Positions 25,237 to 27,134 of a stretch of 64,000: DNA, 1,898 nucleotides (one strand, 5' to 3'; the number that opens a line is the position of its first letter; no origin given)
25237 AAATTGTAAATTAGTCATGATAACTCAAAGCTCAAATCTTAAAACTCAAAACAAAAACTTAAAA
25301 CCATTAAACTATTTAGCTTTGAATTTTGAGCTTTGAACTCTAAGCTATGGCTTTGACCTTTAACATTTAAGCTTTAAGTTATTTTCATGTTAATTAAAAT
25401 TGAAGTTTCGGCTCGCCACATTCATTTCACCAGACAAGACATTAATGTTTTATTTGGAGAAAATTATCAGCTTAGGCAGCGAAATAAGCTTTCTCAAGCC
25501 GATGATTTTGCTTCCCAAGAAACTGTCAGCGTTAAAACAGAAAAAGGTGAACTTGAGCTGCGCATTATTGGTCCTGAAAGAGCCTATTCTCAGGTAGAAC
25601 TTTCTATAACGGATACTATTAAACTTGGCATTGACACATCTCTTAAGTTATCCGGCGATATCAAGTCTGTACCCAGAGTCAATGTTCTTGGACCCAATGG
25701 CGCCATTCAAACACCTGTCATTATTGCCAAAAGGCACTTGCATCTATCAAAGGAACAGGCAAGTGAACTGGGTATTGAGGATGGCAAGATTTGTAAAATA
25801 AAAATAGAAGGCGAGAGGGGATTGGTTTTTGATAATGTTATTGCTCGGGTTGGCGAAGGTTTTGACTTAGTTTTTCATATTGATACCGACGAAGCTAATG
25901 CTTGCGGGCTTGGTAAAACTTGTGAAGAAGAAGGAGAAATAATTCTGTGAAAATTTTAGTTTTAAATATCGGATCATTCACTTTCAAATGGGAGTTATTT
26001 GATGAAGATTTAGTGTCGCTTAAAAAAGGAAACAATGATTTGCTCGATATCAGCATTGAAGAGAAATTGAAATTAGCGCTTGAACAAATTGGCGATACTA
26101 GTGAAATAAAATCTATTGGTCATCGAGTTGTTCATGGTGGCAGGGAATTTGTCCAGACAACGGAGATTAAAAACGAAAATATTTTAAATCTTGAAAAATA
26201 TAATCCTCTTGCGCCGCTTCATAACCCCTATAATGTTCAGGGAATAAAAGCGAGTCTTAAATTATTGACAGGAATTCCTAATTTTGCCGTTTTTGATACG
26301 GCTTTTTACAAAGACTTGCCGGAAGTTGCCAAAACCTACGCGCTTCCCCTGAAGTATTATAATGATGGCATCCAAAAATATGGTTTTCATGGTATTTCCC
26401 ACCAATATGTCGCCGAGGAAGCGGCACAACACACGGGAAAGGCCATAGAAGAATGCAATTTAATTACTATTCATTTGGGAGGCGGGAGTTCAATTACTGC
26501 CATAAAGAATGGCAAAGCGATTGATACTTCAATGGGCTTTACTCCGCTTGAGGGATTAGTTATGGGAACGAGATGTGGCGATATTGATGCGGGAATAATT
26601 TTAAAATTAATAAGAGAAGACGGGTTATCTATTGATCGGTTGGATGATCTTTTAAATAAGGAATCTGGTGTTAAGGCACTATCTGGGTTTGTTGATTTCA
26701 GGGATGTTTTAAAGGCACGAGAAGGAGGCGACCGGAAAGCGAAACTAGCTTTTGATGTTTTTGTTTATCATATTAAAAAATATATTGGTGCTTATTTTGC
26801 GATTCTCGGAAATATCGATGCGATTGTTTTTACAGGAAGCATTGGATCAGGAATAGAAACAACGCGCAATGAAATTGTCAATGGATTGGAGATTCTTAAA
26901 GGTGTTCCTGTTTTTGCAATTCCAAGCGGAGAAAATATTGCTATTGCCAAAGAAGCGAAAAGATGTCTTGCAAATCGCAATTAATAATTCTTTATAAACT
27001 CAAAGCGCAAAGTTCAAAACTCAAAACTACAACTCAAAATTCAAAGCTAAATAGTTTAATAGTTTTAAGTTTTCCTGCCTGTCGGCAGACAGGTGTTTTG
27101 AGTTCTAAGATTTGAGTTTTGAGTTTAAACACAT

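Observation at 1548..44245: Dispersed family of SD/anti-SD-mimicking hairpins (GGAGG or GGAAG, 5-nt loop, CCTCC or CTTCC) with AT-rich palindromic arms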

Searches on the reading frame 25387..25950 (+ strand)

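Call 19: search_protein_families(library=pfam, proteins=[window:25387-25950:+], max_evalue=0.01)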
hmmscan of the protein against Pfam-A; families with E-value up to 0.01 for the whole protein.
window:25387-25950:+ (187 aa): 1 family
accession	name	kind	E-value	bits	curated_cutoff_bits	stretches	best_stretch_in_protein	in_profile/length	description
PF06130.18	PTAC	-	1.1e-61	208.2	25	1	5-175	2-175/176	Phosphate propanoyltransferase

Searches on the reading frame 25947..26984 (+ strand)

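Call 19: search_protein_families(library=pfam, proteins=[window:25947-26984:+], max_evalue=0.01)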
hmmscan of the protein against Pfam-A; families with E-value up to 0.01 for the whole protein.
window:25947-26984:+ (345 aa): 1 family
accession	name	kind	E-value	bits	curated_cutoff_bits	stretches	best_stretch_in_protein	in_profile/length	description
PF00871.23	Acetate_kinase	-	1.4e-103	347.1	22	1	48-317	77-350/392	Acetokinase family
